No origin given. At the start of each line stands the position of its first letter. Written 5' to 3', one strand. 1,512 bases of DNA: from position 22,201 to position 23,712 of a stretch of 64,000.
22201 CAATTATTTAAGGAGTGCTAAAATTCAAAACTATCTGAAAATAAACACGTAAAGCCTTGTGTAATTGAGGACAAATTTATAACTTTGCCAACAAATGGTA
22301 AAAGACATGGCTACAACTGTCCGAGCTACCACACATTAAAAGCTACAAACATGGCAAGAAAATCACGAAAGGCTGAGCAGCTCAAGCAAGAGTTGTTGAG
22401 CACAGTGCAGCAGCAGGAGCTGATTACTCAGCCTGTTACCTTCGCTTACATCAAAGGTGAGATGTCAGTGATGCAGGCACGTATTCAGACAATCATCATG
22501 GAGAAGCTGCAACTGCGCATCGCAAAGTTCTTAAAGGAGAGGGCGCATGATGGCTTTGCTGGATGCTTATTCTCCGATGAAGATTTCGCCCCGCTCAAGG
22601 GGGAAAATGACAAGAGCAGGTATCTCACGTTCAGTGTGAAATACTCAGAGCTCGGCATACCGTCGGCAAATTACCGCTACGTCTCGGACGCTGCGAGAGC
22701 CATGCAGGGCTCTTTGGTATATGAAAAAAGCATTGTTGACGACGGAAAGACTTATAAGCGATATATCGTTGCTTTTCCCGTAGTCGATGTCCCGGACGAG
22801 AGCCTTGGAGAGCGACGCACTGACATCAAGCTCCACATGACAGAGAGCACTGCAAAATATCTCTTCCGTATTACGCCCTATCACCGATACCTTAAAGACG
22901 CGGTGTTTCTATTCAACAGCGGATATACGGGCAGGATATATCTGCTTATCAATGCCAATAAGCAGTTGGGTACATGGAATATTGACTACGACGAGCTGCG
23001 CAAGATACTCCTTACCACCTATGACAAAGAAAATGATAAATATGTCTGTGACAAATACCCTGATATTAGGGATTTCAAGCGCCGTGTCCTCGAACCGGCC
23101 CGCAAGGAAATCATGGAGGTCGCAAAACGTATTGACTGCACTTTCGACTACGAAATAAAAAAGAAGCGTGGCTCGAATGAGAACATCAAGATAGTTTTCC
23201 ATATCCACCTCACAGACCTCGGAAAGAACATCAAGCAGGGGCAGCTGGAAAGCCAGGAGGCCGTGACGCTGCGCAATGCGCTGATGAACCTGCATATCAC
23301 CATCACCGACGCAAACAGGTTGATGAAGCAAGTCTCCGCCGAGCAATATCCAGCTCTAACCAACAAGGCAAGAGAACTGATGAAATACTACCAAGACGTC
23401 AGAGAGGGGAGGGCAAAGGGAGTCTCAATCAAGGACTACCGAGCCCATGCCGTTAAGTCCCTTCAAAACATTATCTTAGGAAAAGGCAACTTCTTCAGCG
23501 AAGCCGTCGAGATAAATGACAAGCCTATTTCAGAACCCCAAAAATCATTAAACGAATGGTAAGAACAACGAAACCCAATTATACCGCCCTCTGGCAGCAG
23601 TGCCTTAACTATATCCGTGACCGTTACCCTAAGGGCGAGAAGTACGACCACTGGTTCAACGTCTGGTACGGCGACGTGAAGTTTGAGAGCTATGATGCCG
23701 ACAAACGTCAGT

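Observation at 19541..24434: Plasmid-type maintenance module (ParA, small centromere-binding candidate, iteron origin, Rep_3 initiator, DnaC-like loader) inside a tailed-phage genome: candidate Bacteroidota phage-plasmid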

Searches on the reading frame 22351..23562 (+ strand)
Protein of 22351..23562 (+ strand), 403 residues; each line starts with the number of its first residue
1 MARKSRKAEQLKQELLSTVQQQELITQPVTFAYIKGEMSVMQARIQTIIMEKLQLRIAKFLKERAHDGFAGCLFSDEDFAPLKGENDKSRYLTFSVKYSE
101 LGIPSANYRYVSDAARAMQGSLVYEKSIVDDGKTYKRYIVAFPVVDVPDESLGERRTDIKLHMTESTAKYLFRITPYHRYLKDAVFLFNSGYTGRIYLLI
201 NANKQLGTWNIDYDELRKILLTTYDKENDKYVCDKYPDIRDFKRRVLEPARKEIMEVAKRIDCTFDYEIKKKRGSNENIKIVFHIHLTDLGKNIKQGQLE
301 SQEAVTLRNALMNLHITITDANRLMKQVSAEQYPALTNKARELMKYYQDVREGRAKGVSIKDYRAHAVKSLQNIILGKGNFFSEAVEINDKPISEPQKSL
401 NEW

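Call 6: search_protein_families(library=pfam, proteins=[window:22351-23562:+], max_evalue=0.01)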
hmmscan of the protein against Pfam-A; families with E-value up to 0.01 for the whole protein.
window:22351-23562:+ (403 aa): 3 families
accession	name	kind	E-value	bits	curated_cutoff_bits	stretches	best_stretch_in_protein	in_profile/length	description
PF21205.3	Rep3_C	-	3.3e-08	34.1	21.1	1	214-285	3-59/59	Initiator Rep protein, WH2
PF06705.16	SF-assemblin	-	5e-05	23.2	30.6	1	244-352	28-135/247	SF-assemblin/beta giardin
PF05847.17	Baculo_LEF-3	-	0.0085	15.9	27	0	272-330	113-170/337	Nucleopolyhedrovirus late expression factor 3 (LEF-3)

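Call 8: search_protein_families(library=phrogs, proteins=[window:22351-23562:+], max_evalue=0.001)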
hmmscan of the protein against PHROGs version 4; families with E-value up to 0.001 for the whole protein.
window:22351-23562:+ (403 aa): 2 families
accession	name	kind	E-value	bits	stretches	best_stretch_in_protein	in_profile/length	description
phrog_2172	-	unknown function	8.1e-07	29.8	1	183-273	148-230/382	-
phrog_4402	-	DNA, RNA and nucleotide metabolism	2.2e-06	27.8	1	101-284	80-249/592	replication initiation protein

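Call 12: search_dna_similar(query=window:22351-23562:+, collection=plasmids, mode=protein, max_rows=20, max_evalue=0.001)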
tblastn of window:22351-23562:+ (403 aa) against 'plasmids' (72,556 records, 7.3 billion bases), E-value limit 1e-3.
Records with a match: 52; places in all: 53; records where one place covers at least 80% of the query: 33.
Best place of each record, by identity: <60% 52.
By first word of the organism name: Bacteroides 28; Phocaeicola 5; Parageobacillus 3; Prevotella 2; Segatella 2; uncultured 2; Butyricimonas 1; Mucilaginibacter 1; Brevibacillus 1; Metabacillus 1; and 6 more.
By predicted mobility (MOB-suite, as given by PLSDB): conjugative 31; non-mobilizable 20; mobilizable 1.
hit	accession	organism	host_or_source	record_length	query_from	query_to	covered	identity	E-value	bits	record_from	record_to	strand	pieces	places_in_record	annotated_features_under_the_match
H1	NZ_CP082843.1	Prevotella nigrescens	-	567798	16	375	89%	26.9%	7e-16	87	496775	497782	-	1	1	replication initiation protein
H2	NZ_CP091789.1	Prevotella sp. E2-28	Ovis aries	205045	3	375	93%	24.7%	4e-14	82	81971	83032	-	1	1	replication initiation protein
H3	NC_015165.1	Phocaeicola salanitronis DSM 18170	cecum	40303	25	346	80%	26.5%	1e-11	74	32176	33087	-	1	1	RepB family plasmid replication initiator protein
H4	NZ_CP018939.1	Bacteroides fragilis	Homo sapiens,wound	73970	25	356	82%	24.6%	3e-11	73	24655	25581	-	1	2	replication initiation protein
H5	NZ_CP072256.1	Bacteroides uniformis CL03T12C37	Homo sapiens,cultured bacterial ...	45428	25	349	81%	24.5%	1e-12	77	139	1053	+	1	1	replication initiation protein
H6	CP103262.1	Bacteroides fragilis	Homo sapiens,cell culture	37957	25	349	81%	24.5%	2e-12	77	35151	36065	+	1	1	replication initiation protein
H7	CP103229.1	Bacteroides faecis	Homo sapiens,cell culture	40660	25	349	81%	24.5%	2e-12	77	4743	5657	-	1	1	replication initiation protein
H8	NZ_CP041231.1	Bacteroides xylanisolvens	Homo sapiens,cell culture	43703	25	349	81%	24.5%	2e-12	77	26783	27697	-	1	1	replication initiation protein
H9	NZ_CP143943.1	Bacteroides thetaiotaomicron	Homo sapiens,cell culture,fecal sample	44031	25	349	81%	24.5%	2e-12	77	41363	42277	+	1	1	replication initiation protein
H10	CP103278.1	Bacteroides fragilis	Homo sapiens,cell culture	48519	25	349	81%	24.5%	2e-12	77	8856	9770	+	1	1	replication initiation protein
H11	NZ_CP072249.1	Phocaeicola dorei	Homo sapiens,cultured bacterial ...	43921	25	349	81%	24.5%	1e-11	74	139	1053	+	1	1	replication initiation protein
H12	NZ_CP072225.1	Bacteroides thetaiotaomicron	Homo sapiens,cultured bacterial ...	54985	25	349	81%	24.5%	1e-11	74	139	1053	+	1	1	replication initiation protein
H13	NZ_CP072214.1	Bacteroides xylanisolvens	Homo sapiens,cultured bacterial ...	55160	25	349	81%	24.5%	1e-11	74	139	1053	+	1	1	replication initiation protein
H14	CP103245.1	Bacteroides fragilis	Homo sapiens,cell culture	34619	25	349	81%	24.5%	1e-11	74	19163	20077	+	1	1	replication initiation protein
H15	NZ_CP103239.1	Bacteroides thetaiotaomicron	Homo sapiens,cell culture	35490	25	349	81%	24.5%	1e-11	74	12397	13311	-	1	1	replication initiation protein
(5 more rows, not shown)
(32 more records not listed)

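Call 13: search_dna_similar(query=window:22351-23562:+, collection=phages, mode=protein, max_rows=20, max_evalue=0.001)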
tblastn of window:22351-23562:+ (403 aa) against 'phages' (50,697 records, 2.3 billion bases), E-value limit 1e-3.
No match.

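Call 14: find_related_loci(query=window:22351-23562:+, collection=viral_contigs, flank=10000)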
Query window:22351-23562:+ (403 aa) in viral_contigs; peptide patterns used: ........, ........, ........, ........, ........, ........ (x = any residue, [..] = any of these).
52 stretches matched a pattern; 3 encode a relative of the query (tblastn E <= 1e-3); 3 distinct loci.
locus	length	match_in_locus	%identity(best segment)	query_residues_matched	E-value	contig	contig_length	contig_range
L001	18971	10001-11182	67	1-390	2e-170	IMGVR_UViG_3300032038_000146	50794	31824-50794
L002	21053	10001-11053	59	1-349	4e-126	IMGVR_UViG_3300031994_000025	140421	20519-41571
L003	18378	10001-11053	59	1-349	4e-126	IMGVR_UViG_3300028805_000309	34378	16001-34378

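Call 15: find_related_loci(query=window:22351-23562:+, collection=genome_contigs, flank=10000)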
Query window:22351-23562:+ (403 aa) in genome_contigs; peptide patterns used: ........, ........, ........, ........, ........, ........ (x = any residue, [..] = any of these).
212 stretches matched a pattern, but none encodes a relative of the query by tblastn (E <= 1e-3).

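Call 29: find_encoding_contigs(protein=window:22351-23562:+, flank=10000, max_places=6)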
Protein window:22351-23562:+ (403 aa): 23 contigs read that carry it; 6 places shown.
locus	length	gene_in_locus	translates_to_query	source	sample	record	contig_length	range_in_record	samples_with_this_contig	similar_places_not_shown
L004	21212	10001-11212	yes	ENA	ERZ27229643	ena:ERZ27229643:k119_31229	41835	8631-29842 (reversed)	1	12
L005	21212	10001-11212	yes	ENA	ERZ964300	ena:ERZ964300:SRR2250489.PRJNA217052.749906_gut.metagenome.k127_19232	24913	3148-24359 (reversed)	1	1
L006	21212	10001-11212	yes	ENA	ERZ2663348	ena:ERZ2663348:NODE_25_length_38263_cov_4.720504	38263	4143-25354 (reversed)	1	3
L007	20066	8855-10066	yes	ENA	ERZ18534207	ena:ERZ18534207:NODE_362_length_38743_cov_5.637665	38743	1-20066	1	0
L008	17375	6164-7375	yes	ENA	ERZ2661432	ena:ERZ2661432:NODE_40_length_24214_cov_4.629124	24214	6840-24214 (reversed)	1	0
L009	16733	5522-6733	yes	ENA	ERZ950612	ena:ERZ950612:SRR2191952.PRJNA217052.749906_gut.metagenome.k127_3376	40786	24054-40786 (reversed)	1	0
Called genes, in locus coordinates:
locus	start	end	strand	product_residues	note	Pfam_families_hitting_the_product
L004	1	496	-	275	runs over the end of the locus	PF07659:DUF1599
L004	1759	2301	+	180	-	-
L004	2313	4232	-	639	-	-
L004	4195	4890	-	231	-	-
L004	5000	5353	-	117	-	-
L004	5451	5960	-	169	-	-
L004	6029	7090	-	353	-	-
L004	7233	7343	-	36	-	-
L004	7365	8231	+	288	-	PF10609:ParA (weak), PF00142:Fer4_NifH (weak), PF01656:CbiA, PF02374:ArsA_ATPase (weak), PF07015:VirC1 (faint), PF09140:MipZ (weak), PF13614:AAA_31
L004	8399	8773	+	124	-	-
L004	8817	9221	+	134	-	-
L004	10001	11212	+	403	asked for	PF21205:Rep3_C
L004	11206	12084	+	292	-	PF11638:DnaA_N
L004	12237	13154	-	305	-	PF11380:Stealth_CR2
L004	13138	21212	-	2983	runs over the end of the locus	PF10145:PhageMin_Tail (weak)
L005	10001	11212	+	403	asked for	PF21205:Rep3_C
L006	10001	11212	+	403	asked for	PF21205:Rep3_C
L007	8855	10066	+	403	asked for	PF21205:Rep3_C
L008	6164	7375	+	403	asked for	PF21205:Rep3_C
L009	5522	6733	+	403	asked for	PF21205:Rep3_C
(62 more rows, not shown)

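Call 49: search_protein_families(library=ncbifam, proteins=[window:22351-23562:+], max_evalue=0.01)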
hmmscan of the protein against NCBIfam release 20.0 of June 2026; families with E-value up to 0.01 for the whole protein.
window:22351-23562:+ (403 aa): 2 families
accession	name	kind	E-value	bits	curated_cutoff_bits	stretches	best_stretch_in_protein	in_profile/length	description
NF038290.1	repM_Acin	exception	2.5e-05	23.8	250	1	159-341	109-276/304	replication initiation protein RepM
NF041499.3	MobP3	subfamily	0.0052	16.4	150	0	284-376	149-243/315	MobP3 family relaxase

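Call 50: search_solved_structures(query=window:22351-23562:+, max_evalue=1, show_alignments=2)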
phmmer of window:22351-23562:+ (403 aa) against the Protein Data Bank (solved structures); distinct sequences matched with E-value up to 1: 4.
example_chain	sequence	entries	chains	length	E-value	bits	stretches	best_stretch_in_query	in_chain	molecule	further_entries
2nra_C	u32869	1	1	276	0.0023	20.2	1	181-276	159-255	PI protein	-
5c3c_A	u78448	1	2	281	0.18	13.9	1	163-202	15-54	CbbQ/NirQ/NorQ domain protein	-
1use_A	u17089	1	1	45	0.53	12.4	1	235-275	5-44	VASODILATOR-STIMULATED PHOSPHOPROTEIN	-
1vix_A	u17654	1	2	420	0.83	11.8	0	234-293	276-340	Peptidase T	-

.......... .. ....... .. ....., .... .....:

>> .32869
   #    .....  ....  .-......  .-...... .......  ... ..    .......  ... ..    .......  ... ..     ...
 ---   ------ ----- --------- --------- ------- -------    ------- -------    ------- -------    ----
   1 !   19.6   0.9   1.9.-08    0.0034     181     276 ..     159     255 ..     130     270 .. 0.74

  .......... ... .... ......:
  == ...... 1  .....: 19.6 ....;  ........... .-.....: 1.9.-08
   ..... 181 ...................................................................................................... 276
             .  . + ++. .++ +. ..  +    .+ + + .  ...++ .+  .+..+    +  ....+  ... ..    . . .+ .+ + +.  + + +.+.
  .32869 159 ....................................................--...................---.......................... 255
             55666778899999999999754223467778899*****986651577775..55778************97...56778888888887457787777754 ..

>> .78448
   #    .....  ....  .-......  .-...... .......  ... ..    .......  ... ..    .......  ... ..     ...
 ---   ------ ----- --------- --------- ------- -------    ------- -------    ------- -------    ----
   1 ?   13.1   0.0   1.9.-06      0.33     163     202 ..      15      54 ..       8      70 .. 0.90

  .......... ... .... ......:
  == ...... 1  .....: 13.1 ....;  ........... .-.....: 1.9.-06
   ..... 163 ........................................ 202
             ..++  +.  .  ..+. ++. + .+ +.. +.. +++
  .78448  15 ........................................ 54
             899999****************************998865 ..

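Call 52: find_homologous_proteins(query=window:22351-23562:+, max_evalue=0.001)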
Query window:22351-23562:+ (403 aa): 139 proteins with E <= 0.001 among 3232 candidates; the best 120 are listed.
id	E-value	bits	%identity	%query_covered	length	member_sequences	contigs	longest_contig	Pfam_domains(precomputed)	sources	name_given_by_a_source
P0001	2.3e-238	808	94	96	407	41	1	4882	PF21205.4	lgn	-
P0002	2.1e-196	670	75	100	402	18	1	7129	PF21205.4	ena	-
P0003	1.1e-195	668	75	100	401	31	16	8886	PF21205.4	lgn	-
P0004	7.8e-181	619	75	97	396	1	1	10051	PF21205.4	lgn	-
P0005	8.3e-169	579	69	100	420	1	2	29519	PF21205.4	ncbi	-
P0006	6.2e-166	570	72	94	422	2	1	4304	PF21205.4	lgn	-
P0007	3.8e-165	567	67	100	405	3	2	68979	PF21205.4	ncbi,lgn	-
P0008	3.2e-163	561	65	100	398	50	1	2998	PF21205.4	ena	-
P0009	2.3e-159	548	64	100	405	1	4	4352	PF21205.4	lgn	-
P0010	1.3e-157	543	66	97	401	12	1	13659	PF21205.4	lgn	-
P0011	2.6e-155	535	70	89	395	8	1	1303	PF21205.4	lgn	-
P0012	2.1e-153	529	63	100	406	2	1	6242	PF21205.4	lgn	-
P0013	4.6e-146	505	64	97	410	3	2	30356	PF21205.4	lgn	-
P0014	9.9e-142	490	62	100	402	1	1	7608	PF21205.4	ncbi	-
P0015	1.0e-140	487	69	82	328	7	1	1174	PF21205.4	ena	-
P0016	3.4e-140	485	60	100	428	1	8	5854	PF21205.4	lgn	-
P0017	6.3e-140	484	63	93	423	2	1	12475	PF21205.4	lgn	-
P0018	8.1e-140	484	62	93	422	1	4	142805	PF21205.4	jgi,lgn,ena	-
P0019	1.1e-138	480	60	96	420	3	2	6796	PF21205.4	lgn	-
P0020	5.7e-137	475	62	94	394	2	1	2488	PF21205.4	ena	-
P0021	6.4e-137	475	58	100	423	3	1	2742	PF21205.4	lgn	-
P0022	9.3e-137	474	59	100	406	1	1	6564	PF21205.4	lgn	-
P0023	7.5e-135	468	59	98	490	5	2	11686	PF21205.4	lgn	-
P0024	3.6e-134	466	58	97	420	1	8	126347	PF21205.4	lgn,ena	-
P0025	5.4e-134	465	61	93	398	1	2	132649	PF21205.4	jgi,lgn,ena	-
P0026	3.4e-132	459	59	93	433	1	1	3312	PF21205.4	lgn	-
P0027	1.6e-131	457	58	98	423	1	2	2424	PF21205.4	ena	-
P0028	4.5e-131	455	59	93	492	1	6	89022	PF21205.4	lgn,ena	-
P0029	2.0e-130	453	57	96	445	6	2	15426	PF21205.4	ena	-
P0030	6.7e-130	451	60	93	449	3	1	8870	PF21205.4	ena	-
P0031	1.1e-127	444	55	100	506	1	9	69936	PF21205.4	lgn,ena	-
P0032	2.2e-125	437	56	96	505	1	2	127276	PF21205.4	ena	-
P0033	2.6e-125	436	69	76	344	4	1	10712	PF21205.4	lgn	-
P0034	1.3e-123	431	59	93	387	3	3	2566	PF21205.4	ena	-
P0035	1.1e-122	428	57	93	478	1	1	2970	PF21205.4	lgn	-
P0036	1.9e-122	427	64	82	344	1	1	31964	PF21205.4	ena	-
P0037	2.3e-122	427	64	82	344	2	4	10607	PF21205.4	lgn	-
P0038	3.5e-122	426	67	76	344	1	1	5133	PF21205.4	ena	-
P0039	5.9e-122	425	55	100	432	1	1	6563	PF21205.4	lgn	-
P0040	8.3e-122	425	55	97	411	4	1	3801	PF21205.4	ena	-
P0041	5.1e-121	422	56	93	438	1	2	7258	PF21205.4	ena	-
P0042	3.6e-120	419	56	93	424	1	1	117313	PF21205.4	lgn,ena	-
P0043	6.2e-120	419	66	76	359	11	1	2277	PF21205.4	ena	-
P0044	6.6e-120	419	67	76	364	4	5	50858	PF21205.4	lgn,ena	-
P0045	1.3e-119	418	66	76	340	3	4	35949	PF21205.4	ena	-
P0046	1.3e-119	418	62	83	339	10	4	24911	PF21205.4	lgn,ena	-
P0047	2.4e-119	417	62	83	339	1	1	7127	PF21205.4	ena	-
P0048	4.4e-119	416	65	77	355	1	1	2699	PF21205.4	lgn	-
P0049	6.6e-119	415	53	100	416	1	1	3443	PF21205.4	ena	-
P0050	7.6e-119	415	54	93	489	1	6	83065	PF21205.4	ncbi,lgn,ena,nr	ncbi:MAG: replication initiation protein [Bacteroidaceae bacterium]|nr:replication initiation protei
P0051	7.7e-119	415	63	79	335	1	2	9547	PF21205.4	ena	-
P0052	1.3e-118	414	60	85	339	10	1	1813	PF21205.4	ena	-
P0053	1.5e-118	414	65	77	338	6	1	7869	PF21205.4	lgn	-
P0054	1.8e-118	414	63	82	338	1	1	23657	PF21205.4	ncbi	-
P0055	2.2e-118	414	54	93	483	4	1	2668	PF21205.4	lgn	-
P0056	2.5e-118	413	52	100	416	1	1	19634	PF21205.4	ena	-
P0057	3.2e-118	413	65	76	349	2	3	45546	PF21205.4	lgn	-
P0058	5.1e-118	412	63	77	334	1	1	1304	PF21205.4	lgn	-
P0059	5.7e-118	412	63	78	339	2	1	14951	PF21205.4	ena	-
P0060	6.2e-118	412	63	78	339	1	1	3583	PF21205.4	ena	-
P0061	6.5e-118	412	55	94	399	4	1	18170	PF21205.4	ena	-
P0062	9.8e-118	411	64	77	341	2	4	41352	PF21205.4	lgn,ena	-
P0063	1.1e-117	411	65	77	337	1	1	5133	PF21205.4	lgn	-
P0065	1.4e-117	411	64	79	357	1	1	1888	PF21205.4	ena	-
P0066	2.2e-117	410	65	77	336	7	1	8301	PF21205.4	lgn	-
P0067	5.2e-117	409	64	76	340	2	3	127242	PF21205.4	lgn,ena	-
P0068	6.7e-117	409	65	76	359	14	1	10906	PF21205.4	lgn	-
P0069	9.3e-117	408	64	77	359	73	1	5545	PF21205.4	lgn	-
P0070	1.1e-116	408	65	77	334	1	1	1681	PF21205.4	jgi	jgi:ArsR family metal-binding transcriptional regulator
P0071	1.6e-116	407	53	97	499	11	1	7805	PF21205.4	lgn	-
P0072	3.8e-116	406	53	97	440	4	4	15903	PF21205.4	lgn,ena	-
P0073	8.9e-116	405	64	76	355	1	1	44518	PF21205.4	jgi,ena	-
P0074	1.1e-115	405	64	76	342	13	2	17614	PF21205.4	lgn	-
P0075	1.1e-115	405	63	77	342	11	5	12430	PF21205.4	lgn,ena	-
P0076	1.5e-115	404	52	100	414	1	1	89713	PF21205.4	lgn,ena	-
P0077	3.1e-115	403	50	100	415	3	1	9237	PF21205.4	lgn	-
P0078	3.7e-115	403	63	77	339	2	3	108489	PF21205.4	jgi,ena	jgi:hypothetical protein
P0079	4.8e-115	403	60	80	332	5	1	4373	PF21205.4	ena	-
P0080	7.5e-115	402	61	80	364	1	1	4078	PF21205.4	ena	-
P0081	1.1e-114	401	63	77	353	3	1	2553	PF21205.4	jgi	-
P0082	1.5e-114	401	64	77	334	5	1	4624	PF21205.4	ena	-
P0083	2.0e-114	401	64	77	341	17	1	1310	PF21205.4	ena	-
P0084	4.0e-114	400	63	77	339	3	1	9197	PF21205.4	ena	-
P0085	4.4e-114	399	73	60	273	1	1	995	PF21205.4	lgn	-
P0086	4.6e-114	399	58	87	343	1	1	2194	PF21205.4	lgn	-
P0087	5.2e-114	399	55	93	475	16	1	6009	PF21205.4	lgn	-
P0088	2.9e-113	397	61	77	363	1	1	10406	PF21205.4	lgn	-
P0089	3.6e-113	396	63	76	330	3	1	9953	PF21205.4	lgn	-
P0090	4.6e-113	396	63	77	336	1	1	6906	PF21205.4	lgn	-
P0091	9.2e-113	395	52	100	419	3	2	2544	PF21205.4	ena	-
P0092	1.8e-112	394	61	78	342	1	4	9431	PF21205.4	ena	-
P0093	2.3e-112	394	63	77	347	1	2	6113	PF21205.4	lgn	-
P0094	4.1e-112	393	51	100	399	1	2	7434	PF21205.4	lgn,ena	-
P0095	5.8e-112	392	51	100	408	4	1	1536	PF21205.4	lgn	-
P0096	1.0e-111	392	62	76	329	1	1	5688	PF21205.4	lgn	-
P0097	1.4e-111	391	62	76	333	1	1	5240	PF21205.4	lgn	-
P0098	1.6e-111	391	53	93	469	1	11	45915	PF21205.4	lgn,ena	-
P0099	2.4e-111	390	63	77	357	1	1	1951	PF21205.4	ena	-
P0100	2.4e-111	390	57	85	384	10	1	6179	PF21205.4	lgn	-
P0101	3.0e-111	390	51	98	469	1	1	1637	PF21205.4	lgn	-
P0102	1.2e-110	388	64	74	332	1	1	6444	PF21205.4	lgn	-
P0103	1.3e-110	388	54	93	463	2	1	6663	PF21205.4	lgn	-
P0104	1.8e-110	387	61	77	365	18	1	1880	PF21205.4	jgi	jgi:hypothetical protein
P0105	6.7e-110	386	61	75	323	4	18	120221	PF21205.4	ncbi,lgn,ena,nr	ncbi:MAG: replication initiation protein [Bacteroidaceae bacterium]|nr:replication initiation protei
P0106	1.2e-109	385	53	93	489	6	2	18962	PF21205.4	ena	-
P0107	7.4e-109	382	62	76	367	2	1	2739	PF21205.4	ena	-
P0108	2.2e-108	381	62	74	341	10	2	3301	PF21205.4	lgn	-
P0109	2.5e-108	380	56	84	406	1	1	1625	PF21205.4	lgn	-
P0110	5.3e-108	379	62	76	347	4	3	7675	PF21205.4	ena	-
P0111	6.8e-108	379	52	93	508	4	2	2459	PF21205.4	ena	-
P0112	1.2e-107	378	53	93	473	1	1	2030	PF21205.4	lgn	-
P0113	3.1e-105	370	55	84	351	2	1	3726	PF21205.4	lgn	-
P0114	1.0e-104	369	59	75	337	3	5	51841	PF21205.4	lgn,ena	-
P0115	1.6e-103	365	56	80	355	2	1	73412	PF21205.4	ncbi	-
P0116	3.4e-103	364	59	76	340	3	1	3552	PF21205.4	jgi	jgi:plasmid replication initiation protein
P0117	5.3e-103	363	55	81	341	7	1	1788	PF21205.4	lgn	-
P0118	3.5e-101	357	58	76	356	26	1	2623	PF21205.4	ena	-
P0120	2.3e-100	354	56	76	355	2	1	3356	PF21205.4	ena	-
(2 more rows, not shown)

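Call 57: search_solved_structures(query=A1, max_evalue=1, show_alignments=0)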
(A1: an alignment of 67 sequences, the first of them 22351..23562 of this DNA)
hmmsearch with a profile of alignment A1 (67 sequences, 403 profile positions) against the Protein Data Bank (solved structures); distinct sequences matched with E-value up to 1: 2.
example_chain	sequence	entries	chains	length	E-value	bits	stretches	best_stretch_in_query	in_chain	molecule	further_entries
2nra_C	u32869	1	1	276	0.01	17.9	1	172-253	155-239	PI protein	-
8fmt_B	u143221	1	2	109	0.24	13.3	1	293-382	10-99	Troponin T, cardiac muscle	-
